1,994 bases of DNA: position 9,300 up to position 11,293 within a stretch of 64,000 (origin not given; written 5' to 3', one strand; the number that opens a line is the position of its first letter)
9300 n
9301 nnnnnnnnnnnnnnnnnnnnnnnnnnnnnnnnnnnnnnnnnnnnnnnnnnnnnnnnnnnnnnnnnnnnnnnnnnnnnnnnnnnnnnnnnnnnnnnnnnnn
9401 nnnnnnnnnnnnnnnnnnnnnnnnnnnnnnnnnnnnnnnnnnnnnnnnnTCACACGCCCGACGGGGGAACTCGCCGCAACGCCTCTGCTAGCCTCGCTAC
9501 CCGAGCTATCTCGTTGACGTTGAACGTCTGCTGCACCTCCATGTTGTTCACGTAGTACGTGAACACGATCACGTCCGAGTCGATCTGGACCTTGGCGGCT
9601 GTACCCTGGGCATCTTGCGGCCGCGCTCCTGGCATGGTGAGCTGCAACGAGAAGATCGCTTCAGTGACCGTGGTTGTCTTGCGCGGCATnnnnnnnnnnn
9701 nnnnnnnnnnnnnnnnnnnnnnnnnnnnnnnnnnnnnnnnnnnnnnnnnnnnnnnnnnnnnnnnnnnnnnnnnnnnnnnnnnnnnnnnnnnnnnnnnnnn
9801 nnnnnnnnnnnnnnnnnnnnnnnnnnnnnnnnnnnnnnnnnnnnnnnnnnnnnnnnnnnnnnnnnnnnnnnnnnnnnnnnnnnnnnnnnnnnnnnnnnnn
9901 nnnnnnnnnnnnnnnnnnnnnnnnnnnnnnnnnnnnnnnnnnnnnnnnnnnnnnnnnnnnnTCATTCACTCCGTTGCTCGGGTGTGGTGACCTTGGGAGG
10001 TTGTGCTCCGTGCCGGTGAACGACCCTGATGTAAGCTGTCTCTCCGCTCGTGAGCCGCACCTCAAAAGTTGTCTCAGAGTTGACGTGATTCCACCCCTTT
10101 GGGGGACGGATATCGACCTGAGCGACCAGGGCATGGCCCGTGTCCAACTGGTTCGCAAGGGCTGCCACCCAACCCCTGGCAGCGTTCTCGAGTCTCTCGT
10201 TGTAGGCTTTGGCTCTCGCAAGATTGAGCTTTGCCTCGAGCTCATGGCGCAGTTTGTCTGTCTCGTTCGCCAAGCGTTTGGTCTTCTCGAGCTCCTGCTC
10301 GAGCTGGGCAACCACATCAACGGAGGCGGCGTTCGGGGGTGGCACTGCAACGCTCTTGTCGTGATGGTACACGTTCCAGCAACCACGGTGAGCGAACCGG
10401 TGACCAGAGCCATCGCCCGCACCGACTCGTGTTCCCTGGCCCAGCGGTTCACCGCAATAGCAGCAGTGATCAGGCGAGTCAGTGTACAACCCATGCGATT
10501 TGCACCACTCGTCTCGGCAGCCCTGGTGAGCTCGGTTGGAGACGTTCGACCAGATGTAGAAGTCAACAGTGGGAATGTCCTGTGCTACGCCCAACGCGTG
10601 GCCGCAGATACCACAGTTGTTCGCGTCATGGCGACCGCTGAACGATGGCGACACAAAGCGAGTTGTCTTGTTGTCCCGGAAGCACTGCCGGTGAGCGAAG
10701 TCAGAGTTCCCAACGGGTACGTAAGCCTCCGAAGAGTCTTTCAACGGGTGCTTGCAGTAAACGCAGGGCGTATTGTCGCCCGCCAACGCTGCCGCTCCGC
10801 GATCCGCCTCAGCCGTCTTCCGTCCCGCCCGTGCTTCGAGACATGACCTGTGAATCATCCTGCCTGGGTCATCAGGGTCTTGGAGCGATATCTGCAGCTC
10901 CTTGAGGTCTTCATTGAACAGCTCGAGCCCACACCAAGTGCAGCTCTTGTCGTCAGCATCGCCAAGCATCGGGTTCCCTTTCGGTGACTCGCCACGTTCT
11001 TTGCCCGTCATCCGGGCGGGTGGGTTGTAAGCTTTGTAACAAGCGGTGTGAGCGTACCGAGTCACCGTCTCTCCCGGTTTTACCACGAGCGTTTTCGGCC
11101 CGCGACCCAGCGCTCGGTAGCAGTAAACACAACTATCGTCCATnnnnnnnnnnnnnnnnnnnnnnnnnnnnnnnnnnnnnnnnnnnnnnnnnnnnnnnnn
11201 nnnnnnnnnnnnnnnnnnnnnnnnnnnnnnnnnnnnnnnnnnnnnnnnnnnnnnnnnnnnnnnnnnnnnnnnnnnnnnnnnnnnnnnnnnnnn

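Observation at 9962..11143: Protein built from five tandem CxxC...HxxC zinc-ribbon modules plus a coiled coil, related to single-module proteins in the array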

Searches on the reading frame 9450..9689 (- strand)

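Call 3: search_protein_families(library=pfam, proteins=[window:9450-9689:-], max_evalue=1)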
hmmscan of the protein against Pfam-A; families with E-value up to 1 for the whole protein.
window:9450-9689:- (79 aa): 2 families
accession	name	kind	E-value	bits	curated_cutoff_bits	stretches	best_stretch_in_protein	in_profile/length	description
PF21683.3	GpP-like_1st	-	0.0052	17.1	27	1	13-55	30-73/85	Mu phage baseplate assembly protein GpP-like, N-terminal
PF18159.6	S_4TM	-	0.072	12.9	26.9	1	11-66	64-119/291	SMODS-associating 4TM effector domain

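Call 4: search_protein_families(library=phrogs, proteins=[window:9450-9689:-], max_evalue=1)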
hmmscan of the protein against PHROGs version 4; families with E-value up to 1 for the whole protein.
window:9450-9689:- (79 aa): 1 family
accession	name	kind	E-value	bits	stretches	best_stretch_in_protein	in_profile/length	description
phrog_4326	-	unknown function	0.24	12.2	0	49-79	15-45/92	-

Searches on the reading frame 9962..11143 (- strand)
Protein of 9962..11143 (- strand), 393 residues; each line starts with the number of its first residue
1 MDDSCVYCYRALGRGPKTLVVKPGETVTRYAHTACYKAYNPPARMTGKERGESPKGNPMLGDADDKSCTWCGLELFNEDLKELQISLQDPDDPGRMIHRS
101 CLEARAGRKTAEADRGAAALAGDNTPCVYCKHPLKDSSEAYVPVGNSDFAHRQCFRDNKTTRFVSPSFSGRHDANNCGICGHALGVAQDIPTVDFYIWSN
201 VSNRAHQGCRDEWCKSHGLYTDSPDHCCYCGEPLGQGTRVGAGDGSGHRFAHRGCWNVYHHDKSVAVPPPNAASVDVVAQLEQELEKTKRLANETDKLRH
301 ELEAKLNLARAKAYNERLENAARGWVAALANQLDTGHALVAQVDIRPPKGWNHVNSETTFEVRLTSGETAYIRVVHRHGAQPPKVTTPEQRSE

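Call 3: search_protein_families(library=pfam, proteins=[window:9962-11143:-], max_evalue=1)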
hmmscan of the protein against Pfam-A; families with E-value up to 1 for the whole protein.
window:9962-11143:- (393 aa): 4 families
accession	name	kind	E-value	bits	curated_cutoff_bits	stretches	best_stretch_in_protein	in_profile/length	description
PF05650.16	DUF802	-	0.025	15.5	22.6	1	319-343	10-34/53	Domain of unknown function (DUF802)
PF24333.1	DUF7501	-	0.2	12.3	27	0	123-142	9-28/58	Family of unknown function (DUF7501)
PF04570.20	zf-FLZ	-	0.28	11.1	23.4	0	127-154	16-43/54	zinc-finger of the FCS-type, C2-C2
PF11571.13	Med27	-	0.53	11.1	25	0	175-210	52-86/86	Mediator complex subunit 27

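Call 4: search_protein_families(library=phrogs, proteins=[window:9962-11143:-], max_evalue=1)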
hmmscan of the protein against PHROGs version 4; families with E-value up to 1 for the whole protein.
window:9962-11143:- (393 aa): 1 family
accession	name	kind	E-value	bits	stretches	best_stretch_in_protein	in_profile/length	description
phrog_1457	-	lysis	0.0018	19.9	1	272-329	28-85/86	lysis inhibition; accessory protein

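Call 9: find_homologous_proteins(query=window:9962-11143:-, max_evalue=0.01)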
Query window:9962-11143:- (393 aa): 1 proteins with E <= 0.01 among 8000 candidates.
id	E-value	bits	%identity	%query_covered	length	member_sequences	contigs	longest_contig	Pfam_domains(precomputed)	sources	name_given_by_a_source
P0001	1.4e-277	938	100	100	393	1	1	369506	-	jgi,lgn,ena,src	-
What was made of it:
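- Tried and rejected: The word-index homolog search with the whole protein found only itself (call 9).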

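Call 10: find_encoding_contigs(protein=window:9962-11143:-, flank=10000)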
Protein window:9962-11143:- (393 aa): 2 contigs read that carry it; 2 places shown.
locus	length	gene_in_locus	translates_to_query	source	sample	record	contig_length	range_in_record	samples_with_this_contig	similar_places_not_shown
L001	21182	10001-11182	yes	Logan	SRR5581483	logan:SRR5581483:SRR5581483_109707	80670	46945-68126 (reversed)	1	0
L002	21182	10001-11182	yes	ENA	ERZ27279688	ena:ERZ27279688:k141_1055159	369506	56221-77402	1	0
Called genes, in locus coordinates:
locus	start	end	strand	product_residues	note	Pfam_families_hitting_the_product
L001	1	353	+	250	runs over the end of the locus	-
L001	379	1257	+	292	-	PF00156:Pribosyltran (weak)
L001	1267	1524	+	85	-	-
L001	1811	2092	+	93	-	-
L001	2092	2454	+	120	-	PF00856:SET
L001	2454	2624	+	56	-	-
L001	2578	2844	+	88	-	-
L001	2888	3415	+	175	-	-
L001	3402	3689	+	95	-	-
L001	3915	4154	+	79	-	-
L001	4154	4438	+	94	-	-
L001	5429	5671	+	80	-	-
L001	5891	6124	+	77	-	-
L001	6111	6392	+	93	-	-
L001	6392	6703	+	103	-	-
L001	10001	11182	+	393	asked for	-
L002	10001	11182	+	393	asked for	-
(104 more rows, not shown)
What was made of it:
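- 9962..11143 (-): Whole gene, 393 aa: five zinc modules, a long helix and a C-terminal beta domain. Called as a gene on both public contigs that carry it (call 10).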

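Call 21: predict_structure(protein=window:9962-11143:-)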
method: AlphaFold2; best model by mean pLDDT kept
length: 393 residues; sequences in the alignment: 1
mean_pLDDT: 40.6   pTM: 0.24
mean pLDDT of the five models: 40.6, 35.9, 35.3, 31.9, 29.6
residues with pLDDT >= 90: 2; 70-90: 30; 50-70: 49; < 50: 312
segments of 3 or more residues with pLDDT < 50: 1-273, 336-355, 376-393
pLDDT, mean of each block of 10 residues (from residue 1): 32 33 32 34 31 28 31 26 27 32 35 34 38 35 38 35 30 32 33 30 35 41 32 28 27 27 31 54 77 87 80 69 62 48 41 51 58 51 38 32
secondary structure, 60 per line:
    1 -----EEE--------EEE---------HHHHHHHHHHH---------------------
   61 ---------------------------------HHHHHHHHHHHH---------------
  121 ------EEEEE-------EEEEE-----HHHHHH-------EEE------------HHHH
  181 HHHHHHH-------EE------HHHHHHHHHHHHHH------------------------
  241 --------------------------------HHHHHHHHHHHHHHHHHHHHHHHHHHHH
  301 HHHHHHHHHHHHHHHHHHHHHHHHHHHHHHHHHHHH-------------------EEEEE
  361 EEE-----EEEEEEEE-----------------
elements in order: E6-8 E17-19 H29-39 H94-105 E127-131 E139-143 H149-154 E162-164 H177-187 H203-216 H273-336 E356-363 E369-376
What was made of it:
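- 10142..10330 (-): Long alpha-helix (residues 272-334). A weak coiled coil or a single-helix spacer. Helix 273-336 in the single-sequence model (call 21).
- Tried and rejected: Single-sequence AlphaFold of the full protein was poor, pLDDT 40.6 (call 21).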

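Call 23: find_related_loci(query=window:9962-11143:-, collection=viral_contigs, flank=10000)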
Query window:9962-11143:- (393 aa) in viral_contigs; peptide patterns used: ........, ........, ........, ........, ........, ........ (x = any residue, [..] = any of these).
15 stretches matched a pattern, but none encodes a relative of the query by tblastn (E <= 1e-3).

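Call 33: search_protein_representatives(protein=window:9962-11143:-)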
Query: 393 residues. Proteins with E-value up to 0.001 (for the whole library): 13; up to 1e-10: 3; up to 1e-30: 1. The best 13 are listed.
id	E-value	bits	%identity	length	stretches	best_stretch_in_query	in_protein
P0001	4.6e-278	938.0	100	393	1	1-393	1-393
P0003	1.1e-18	83.8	41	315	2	203-386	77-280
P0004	4.5e-17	78.4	34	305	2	225-385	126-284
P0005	5.8e-08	48.4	34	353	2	187-388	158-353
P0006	8.4e-08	47.9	38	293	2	266-385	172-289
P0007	7.9e-06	41.4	45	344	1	212-258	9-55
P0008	3.4e-05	39.3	36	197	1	217-309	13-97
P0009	7.0e-05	38.3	58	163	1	222-257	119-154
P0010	1.8e-04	36.9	48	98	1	224-263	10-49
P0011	4.0e-04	35.8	47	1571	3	341-370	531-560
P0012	4.1e-04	35.7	46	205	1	225-284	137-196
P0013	9.8e-04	34.5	33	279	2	203-377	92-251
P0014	9.8e-04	34.5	58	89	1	226-258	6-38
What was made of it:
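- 9962..11143 (-): Orthologs at E = 1e-18 to 1e-3 (call 33).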

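Call 49: find_encoding_contigs(protein=P0003, flank=10000, max_places=3)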
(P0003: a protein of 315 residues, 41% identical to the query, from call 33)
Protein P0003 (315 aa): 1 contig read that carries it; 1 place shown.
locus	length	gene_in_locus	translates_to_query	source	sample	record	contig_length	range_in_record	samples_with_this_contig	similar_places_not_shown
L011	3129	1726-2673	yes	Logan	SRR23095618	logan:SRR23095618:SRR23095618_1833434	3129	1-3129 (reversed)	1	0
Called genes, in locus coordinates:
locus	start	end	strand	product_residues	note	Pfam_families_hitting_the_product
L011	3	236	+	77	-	?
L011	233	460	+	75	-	-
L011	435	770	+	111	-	-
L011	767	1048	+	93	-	-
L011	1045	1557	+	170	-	-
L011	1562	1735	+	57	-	-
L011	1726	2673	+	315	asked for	-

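Call 78: search_protein_families(library=pfam, proteins=[P0007, P0008, P0009, P0012, P0011, P0003, P0005], max_evalue=0.01)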
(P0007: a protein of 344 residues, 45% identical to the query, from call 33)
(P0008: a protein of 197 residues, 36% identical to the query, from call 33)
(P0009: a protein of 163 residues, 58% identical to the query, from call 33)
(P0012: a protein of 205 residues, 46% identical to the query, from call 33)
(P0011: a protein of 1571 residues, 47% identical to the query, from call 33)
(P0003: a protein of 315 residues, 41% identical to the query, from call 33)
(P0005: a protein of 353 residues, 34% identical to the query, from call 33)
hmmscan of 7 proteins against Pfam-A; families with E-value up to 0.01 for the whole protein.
P0007 (344 aa): 0 families

P0008 (197 aa): 0 families

P0009 (163 aa): 1 family
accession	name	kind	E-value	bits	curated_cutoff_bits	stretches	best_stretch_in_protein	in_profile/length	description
PF17032.10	Zn_ribbon_15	-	0.00042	21.5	28.9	1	42-128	2-73/73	zinc-ribbon family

P0012 (205 aa): 0 families

P0011 (1571 aa): 3 families
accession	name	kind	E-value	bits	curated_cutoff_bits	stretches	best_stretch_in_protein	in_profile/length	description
PF13944.12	Calycin_like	-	1.9e-14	54.5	30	1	1030-1160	5-123/124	Calycin-like beta-barrel domain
PF19408.5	PKD_6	-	6.9e-08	33.2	25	0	354-398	19-62/82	PKD-like domain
PF15121.11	TMEM71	-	3.1e-06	27.4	27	0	616-668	71-123/152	TMEM71 protein family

P0003 (315 aa): 0 families

P0005 (353 aa): 0 families

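Call 79: search_protein_families(library=ncbifam, proteins=[window:9962-11143:-, P0003, P0005, P0010], max_evalue=1)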
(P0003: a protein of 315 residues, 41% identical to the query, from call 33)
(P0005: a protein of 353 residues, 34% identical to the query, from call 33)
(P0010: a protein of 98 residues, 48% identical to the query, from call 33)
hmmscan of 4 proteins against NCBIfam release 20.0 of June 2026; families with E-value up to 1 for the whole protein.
window:9962-11143:- (393 aa): 0 families

P0003 (315 aa): 2 families
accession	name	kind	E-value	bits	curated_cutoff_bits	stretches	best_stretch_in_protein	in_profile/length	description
TIGR02794.1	tolA_full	equivalog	0.0077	15.5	59.45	1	131-215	41-120/362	cell envelope integrity protein TolA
TIGR04211.1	SH3_and_anchor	equivalog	0.041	13.5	65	1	166-213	62-109/198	TIGR04211 family SH3 domain-containing protein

P0005 (353 aa): 0 families

P0010 (98 aa): 0 families

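Call 80: search_dna_similar(query=window:9962-11143:-, collection=phages, mode=protein, max_evalue=0.01, max_rows=25)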
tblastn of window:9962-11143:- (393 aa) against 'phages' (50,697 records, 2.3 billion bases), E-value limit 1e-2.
No match.

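Call 98: search_protein_families(library=pfam, proteins=[P0010, P0014, P0008], max_evalue=1)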
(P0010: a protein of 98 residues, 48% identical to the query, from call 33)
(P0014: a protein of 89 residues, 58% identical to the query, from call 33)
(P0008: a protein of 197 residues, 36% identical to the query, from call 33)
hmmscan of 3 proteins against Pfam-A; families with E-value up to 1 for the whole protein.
P0010 (98 aa): 0 families

P0014 (89 aa): 1 family
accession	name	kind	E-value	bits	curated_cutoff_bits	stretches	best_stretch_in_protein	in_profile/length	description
PF08147.17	DBP10CT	-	0.013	16.1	27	1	24-72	7-61/66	DBP10CT (NUC160) domain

P0008 (197 aa): 2 families
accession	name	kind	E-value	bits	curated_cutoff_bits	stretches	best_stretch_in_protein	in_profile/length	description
PF08895.16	DUF1840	-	0.11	13.2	25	0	67-121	43-97/108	Domain of unknown function (DUF1840)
PF16808.10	PKcGMP_CC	-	0.55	10.3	35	1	66-78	6-18/35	Coiled-coil N-terminus of cGMP-dependent protein kinase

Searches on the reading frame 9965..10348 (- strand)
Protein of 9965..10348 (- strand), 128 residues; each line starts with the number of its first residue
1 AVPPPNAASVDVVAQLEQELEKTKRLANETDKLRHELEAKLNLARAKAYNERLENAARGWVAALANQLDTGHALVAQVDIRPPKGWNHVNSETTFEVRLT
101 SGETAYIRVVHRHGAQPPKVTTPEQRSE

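Call 40: find_related_loci(query=A4, collection=viral_contigs, flank=10000)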
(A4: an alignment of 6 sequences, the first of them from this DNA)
Query A4 (128 aa) in viral_contigs; peptide patterns used: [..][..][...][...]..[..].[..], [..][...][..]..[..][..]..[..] (x = any residue, [..] = any of these).
126 stretches matched a pattern, but none encodes a relative of the query by tblastn (E <= 1e-3).
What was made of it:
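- Tried and rejected: IMG/VR scans with the whole protein and with the C-terminal profile (calls 23, 40).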

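Call 42: find_related_loci(query=A4, collection=metagenome_contigs, flank=10000)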
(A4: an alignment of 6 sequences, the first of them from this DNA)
Query A4 (128 aa) in metagenome_contigs; peptide patterns used: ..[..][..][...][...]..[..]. (x = any residue, [..] = any of these).
205 stretches matched a pattern; 3 encode a relative of the query (tblastn E <= 1e-3); 3 distinct loci.
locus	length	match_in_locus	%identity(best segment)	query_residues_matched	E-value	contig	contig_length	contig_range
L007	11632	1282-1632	39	1-119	1e-15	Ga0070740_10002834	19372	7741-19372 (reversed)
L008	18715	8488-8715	34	36-111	3e-10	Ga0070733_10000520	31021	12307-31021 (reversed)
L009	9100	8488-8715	34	36-111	3e-10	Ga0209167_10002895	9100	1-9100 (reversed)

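Call 97: search_solved_structures(query=A4, max_evalue=10, show_alignments=2)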
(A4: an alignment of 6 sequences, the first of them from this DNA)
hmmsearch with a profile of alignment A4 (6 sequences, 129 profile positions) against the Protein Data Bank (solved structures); distinct sequences matched with E-value up to 10: 2.
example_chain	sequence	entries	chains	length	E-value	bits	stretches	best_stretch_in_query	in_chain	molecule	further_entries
6yrl_A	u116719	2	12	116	2.1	11.4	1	11-50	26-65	Centriole protein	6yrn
8fwi_A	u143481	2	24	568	9.8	9.2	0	21-77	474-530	Circadian clock protein KaiC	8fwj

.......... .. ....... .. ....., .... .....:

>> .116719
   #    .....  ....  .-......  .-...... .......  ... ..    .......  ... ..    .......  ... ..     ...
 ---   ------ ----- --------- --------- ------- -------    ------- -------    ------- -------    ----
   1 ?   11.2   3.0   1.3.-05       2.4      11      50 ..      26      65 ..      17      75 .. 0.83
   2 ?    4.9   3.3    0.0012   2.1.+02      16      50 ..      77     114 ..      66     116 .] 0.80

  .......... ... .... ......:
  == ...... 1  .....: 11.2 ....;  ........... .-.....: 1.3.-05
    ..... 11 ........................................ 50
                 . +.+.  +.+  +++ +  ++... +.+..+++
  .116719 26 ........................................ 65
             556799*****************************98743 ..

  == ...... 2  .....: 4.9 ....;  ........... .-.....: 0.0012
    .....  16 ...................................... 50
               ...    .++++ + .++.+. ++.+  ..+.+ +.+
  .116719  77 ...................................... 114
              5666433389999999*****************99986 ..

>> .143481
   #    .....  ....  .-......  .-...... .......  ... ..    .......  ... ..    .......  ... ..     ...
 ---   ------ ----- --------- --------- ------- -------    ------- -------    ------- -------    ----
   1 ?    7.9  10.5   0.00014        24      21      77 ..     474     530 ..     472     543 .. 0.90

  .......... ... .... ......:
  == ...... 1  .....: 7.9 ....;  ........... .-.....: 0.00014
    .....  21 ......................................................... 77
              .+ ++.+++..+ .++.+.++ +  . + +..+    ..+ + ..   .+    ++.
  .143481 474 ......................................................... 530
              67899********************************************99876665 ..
